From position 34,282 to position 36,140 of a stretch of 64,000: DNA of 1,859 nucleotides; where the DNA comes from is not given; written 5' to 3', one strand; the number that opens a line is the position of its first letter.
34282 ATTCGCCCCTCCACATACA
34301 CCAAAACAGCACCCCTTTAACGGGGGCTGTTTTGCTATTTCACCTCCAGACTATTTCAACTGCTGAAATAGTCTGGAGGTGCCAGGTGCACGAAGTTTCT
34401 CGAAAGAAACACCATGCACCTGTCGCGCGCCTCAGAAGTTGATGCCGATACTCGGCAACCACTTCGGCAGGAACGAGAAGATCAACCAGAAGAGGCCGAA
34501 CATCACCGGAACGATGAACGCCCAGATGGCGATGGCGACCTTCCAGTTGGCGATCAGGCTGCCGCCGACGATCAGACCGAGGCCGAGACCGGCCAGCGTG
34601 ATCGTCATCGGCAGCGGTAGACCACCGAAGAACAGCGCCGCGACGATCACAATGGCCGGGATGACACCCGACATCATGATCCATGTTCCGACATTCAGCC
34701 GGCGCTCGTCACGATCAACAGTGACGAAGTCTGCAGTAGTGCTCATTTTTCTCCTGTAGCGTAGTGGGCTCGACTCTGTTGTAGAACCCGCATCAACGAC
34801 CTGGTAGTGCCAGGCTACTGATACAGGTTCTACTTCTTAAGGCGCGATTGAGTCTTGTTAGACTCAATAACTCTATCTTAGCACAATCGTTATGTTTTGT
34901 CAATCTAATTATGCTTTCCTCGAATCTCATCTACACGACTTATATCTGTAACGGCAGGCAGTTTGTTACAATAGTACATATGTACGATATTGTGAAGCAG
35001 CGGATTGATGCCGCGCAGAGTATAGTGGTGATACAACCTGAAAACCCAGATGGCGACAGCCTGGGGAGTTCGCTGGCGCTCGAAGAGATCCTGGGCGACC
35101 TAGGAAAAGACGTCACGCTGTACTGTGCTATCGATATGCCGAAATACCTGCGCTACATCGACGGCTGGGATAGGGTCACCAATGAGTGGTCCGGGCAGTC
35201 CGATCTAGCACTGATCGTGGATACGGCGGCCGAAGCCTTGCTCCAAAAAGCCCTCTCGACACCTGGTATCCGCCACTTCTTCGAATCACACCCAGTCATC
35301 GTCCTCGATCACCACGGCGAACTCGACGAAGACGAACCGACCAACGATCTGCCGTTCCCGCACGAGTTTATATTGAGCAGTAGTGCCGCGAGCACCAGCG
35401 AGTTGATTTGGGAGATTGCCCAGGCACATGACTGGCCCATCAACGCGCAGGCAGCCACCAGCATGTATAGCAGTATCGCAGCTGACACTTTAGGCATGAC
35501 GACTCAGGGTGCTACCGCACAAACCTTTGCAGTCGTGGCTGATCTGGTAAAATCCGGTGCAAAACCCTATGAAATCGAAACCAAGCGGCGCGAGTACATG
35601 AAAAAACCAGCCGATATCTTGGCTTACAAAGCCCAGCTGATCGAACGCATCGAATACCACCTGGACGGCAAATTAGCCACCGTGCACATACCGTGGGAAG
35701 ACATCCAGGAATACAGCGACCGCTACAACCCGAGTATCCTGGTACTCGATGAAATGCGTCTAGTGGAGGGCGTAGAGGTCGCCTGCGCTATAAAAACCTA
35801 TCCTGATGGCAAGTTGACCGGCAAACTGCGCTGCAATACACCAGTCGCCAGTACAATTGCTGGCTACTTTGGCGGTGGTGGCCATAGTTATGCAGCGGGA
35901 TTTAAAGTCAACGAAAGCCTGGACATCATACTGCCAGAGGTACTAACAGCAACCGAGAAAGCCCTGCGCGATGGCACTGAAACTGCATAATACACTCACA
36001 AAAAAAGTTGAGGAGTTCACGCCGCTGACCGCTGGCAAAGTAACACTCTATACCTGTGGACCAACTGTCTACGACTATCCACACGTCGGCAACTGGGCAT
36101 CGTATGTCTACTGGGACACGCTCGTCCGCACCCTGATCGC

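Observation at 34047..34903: GC-rich islet D after recR: promoter-to-terminator ~250-nt ncRNA candidate converging on a high-GC3 small membrane-protein gene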

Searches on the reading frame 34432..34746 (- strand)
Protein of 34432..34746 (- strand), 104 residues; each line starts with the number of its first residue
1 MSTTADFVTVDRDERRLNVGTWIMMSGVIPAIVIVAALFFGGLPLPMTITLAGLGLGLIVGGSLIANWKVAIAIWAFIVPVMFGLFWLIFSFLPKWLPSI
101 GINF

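Call 7: search_protein_families(library=pfam, proteins=[window:34432-34746:-], max_evalue=0.1)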
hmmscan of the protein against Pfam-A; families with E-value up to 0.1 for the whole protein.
window:34432-34746:- (104 aa): 1 family
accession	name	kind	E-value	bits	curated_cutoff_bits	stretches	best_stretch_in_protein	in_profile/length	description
PF01384.25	PHO4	-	0.034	13.6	33.7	1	19-97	60-143/350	Phosphate transporter family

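Call 9: find_homologous_proteins(query=window:34432-34746:-, max_evalue=0.01)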
Query window:34432-34746:- (104 aa): 1 proteins with E <= 0.01 among 29 candidates.
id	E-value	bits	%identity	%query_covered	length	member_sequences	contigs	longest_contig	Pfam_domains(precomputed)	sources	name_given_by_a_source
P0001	1.1e-58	214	100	100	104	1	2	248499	-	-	-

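Call 11: find_encoding_contigs(protein=P0001, flank=3000, max_places=6)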
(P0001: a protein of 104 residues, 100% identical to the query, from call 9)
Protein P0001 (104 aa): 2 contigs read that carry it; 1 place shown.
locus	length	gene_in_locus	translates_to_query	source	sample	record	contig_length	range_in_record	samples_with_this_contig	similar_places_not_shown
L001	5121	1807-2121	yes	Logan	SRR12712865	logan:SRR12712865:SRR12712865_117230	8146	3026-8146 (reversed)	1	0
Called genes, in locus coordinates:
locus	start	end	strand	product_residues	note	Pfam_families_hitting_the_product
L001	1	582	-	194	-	?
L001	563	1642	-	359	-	PF01368:DHH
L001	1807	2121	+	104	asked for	-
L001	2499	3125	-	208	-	PF21176:RecR_HhH, PF13662:Toprim_4, PF01751:Toprim, PF21175:RecR_C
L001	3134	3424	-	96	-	PF02575:YbaB_DNA_bd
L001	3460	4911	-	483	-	PF13231:PMT_2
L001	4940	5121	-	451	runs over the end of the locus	PF00772:DnaB, PF13481:AAA_25, PF03796:DnaB_C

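Call 27: search_protein_representatives(protein=window:34432-34746:-)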
Query: 104 residues. Proteins with E-value up to 0.001 (for the whole library): 4; up to 1e-10: 2; up to 1e-30: 1. The best 4 are listed.
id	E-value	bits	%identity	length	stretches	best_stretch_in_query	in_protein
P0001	3.6e-59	214.2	100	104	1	1-104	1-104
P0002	6.2e-12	62.2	43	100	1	9-104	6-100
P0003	7.6e-07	45.8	38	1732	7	35-71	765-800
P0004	2.7e-05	40.8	48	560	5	4-27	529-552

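Call 29: find_encoding_contigs(protein=P0002, flank=5000, max_places=10)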
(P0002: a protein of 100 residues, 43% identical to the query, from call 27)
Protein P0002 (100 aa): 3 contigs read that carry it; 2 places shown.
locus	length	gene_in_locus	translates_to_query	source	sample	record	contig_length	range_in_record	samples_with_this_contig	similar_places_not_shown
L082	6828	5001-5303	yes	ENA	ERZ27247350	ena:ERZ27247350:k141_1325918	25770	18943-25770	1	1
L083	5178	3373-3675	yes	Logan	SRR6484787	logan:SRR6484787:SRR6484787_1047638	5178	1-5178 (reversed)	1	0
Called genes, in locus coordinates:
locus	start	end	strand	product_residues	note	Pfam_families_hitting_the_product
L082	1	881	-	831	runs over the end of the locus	PF00690:Cation_ATPase_N, PF00122:E1-E2_ATPase, PF00702:Hydrolase, PF00689:Cation_ATPase_C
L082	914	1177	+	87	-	-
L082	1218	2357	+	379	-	PF01594:AI-2E_transport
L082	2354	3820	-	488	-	PF01406:tRNA-synt_1e, PF23493:CysS_C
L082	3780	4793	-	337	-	PF01368:DHH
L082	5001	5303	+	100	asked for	-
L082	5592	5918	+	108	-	-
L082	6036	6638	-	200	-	PF12917:YfbR-like, PF13023:HD_3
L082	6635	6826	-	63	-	?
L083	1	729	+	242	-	?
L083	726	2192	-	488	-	PF01406:tRNA-synt_1e, PF23493:CysS_C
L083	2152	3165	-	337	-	PF01368:DHH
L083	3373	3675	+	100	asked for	-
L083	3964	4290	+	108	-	-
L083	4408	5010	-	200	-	PF12917:YfbR-like, PF13023:HD_3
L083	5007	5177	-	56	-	?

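Call 33: find_homologous_proteins(query=A1, max_evalue=1)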
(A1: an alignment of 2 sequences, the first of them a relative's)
Query A1 (2 sequences) (104 aa, profile of the alignment): 2 proteins with E <= 1 among 315 candidates.
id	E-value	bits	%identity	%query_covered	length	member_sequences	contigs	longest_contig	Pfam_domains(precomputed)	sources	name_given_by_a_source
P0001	2.6e-51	190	100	100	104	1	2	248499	-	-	-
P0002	1.0e-45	172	38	89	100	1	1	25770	-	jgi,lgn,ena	-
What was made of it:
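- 34432..34746 (-): 104-aa membrane-protein gene with three predicted helices. GC3 is 0.82. It belongs to an orphan family with two known members. The only homolog is P0002 (E 6e-12, 43% identity) (calls 9, 27, 33).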

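Call 46: search_protein_families(library=ncbifam, proteins=[P0001, P0002, L082:5592-5918:+], max_evalue=1)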
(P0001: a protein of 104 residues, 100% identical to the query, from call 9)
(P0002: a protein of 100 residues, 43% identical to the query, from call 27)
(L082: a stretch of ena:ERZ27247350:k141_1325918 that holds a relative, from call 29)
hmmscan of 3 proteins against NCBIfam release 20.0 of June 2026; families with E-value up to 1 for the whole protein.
P0001 (104 aa): 0 families

P0002 (100 aa): 1 family
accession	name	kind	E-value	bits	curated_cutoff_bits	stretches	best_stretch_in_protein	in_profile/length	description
NF002210.0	PRK01100.1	equivalog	0.51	10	282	1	26-90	70-132/210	accessory gene regulator ArgB-like protein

L082:5592-5918:+ (108 aa): 1 family
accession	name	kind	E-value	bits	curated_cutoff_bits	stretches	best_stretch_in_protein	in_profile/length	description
TIGR01822.1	2am3keto_CoA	equivalog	0.12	11.3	493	1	8-80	290-356/393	glycine C-acetyltransferase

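Call 47: search_protein_families(library=phrogs, proteins=[P0001, P0002, L082:5592-5918:+], max_evalue=1)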
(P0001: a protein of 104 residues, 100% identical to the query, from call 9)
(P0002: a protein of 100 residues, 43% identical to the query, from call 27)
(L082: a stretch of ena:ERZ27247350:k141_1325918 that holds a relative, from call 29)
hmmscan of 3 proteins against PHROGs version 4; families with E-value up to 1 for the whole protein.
P0001 (104 aa): 0 families

P0002 (100 aa): 1 family
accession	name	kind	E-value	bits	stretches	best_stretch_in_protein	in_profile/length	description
phrog_34526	-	unknown function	0.19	12.5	1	14-35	1-17/32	-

L082:5592-5918:+ (108 aa): 0 families

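Call 48: search_protein_families(library=padloc, proteins=[P0001, P0002, L082:5592-5918:+], max_evalue=1)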
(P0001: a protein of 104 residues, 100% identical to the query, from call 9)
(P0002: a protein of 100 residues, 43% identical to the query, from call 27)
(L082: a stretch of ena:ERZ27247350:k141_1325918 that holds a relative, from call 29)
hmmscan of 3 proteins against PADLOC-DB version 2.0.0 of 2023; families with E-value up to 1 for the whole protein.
P0001 (104 aa): 0 families

P0002 (100 aa): 0 families

L082:5592-5918:+ (108 aa): 0 families

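Call 49: search_protein_families(library=pfam, proteins=[P0002, L082:5592-5918:+, L082:914-1177:+], max_evalue=1)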
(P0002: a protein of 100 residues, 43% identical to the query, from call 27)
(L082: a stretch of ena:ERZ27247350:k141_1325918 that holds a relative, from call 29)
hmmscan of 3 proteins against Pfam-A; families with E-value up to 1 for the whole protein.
P0002 (100 aa): 1 family
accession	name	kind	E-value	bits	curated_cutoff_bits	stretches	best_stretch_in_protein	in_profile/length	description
PF17410.7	Stevor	-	0.79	9.7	25.4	1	35-87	209-259/275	Subtelomeric Variable Open Reading frame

L082:5592-5918:+ (108 aa): 0 families

L082:914-1177:+ (87 aa): 7 families
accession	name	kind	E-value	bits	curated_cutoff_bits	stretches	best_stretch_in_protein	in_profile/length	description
PF09769.14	ApoO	-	0.00064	20.1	31.4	1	16-76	24-84/131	Apolipoprotein O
PF01456.22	Mucin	-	0.026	15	34.7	1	11-83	60-133/143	Mucin-like glycoprotein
PF10812.13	DUF2561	-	0.027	15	27.8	1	14-79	98-162/202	Protein of unknown function (DUF2561)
PF24432.1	DUF7555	-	0.062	13.8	28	1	11-79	55-123/133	Family of unknown function (DUF7555)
PF03353.20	Lin-8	-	0.095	12.7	34.1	1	15-77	230-292/311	Ras-mediated vulval-induction antagonist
PF15298.11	AJAP1_PANP_C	-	0.11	13.2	27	1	10-84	33-111/204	AJAP1/PANP C-terminus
PF20069.4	DUF6465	-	0.26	11.8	26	1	11-53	23-65/130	Family of unknown function (DUF6465)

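Call 55: find_related_loci(query=A1, collection=viral_contigs, flank=3000)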
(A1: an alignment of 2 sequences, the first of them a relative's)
Query A1 (104 aa) in viral_contigs; peptide patterns used: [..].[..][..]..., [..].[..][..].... (x = any residue, [..] = any of these).
68 stretches matched a pattern, but none encodes a relative of the query by tblastn (E <= 1e-3).

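Call 71: search_dna_similar(query=P0001, collection=phages, mode=protein, max_evalue=0.01)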
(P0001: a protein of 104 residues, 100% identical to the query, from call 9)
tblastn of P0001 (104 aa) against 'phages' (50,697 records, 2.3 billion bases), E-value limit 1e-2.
No match.
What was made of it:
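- On Mobile element, integron cassette or prophage remnant: No phage tblastn hit and no viral-contig relative (calls 55, 71).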

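Call 74: predict_structure(alignment_id=A1)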
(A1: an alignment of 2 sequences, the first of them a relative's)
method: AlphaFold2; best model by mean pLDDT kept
length: 104 residues; sequences in the alignment: 2
mean_pLDDT: 68.1   pTM: 0.41
mean pLDDT of the five models: 68.1, 68.1, 68.1, 65.2, 64.6
residues with pLDDT >= 90: 0; 70-90: 39; 50-70: 65; < 50: 0
segments of 3 or more residues with pLDDT < 50: none
pLDDT, mean of each block of 10 residues (from residue 1): 61 69 69 66 65 71 67 71 74 69 67
secondary structure, 60 per line:
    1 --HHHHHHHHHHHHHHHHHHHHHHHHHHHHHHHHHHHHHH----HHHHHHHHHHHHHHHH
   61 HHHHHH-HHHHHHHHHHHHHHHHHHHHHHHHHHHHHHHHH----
elements in order: H3-40 H45-66 H68-100
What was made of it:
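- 34432..34746 (-): AF2 model has 3 helices at pLDDT 68 (call 74).
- Tried and rejected: The AF2 model has pLDDT 68 (call 74), too weak for a meaningful fold search, so none was run.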

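Call 84: find_homologous_proteins(query=L082:5592-5915:+, max_evalue=0.01)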
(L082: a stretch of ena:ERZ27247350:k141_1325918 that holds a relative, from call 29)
Query L082:5592-5915:+ (108 aa): 1 proteins with E <= 0.01 among 12 candidates.
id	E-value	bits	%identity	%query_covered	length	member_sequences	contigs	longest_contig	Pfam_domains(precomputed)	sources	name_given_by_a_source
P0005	1.5e-65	236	100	100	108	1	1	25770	-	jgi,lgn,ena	-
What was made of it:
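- Tried and rejected: The 108-aa neighbour in L082 is also an orphan (call 84).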

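Call 91: search_solved_structures(query=A1, max_evalue=1)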
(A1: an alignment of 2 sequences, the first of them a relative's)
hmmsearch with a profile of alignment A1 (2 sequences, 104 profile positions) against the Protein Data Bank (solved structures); distinct sequences matched with E-value up to 1: 2.
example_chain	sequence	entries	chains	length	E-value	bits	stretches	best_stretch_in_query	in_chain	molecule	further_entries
9v2a_A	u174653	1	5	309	0.16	15.6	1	20-85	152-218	Low-CO2 inducible protein LCIA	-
4xwx_A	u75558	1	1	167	0.91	13.2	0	36-73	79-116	SHC-transforming protein 1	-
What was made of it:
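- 34432..34746 (-): No hit in Pfam, NCBIfam, PHROGs, PADLOC or PDB (calls 7, 46-49, 91).
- On Known protein families (Pfam, NCBIfam, PHROGs, PADLOC, PDB sequences): Nothing else was found (calls 7, 46, 47, 48, 49, 91).
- Tried and rejected: PDB sequence search gave nothing (call 91).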

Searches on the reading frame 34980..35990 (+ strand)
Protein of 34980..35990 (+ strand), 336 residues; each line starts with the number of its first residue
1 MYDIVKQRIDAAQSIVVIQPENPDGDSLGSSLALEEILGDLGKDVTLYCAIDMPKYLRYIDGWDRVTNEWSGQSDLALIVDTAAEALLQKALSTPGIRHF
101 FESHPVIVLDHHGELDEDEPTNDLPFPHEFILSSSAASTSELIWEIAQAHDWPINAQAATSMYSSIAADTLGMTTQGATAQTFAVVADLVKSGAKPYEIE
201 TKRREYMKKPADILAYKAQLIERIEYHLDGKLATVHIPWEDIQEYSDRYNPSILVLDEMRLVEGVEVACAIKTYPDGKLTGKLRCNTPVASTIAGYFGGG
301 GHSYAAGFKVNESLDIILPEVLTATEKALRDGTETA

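Call 7: search_protein_families(library=pfam, proteins=[window:34980-35990:+], max_evalue=0.1)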
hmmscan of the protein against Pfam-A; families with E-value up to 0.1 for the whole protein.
window:34980-35990:+ (336 aa): 2 families
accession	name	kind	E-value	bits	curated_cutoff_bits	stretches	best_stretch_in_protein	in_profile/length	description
PF01368.27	DHH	-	5.2e-12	46.6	28.1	1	15-166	2-125/125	DHH family, N-terminal domain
PF02272.25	DHHA1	-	0.00016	22.5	25.9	1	256-315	22-86/102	DHHA1 domain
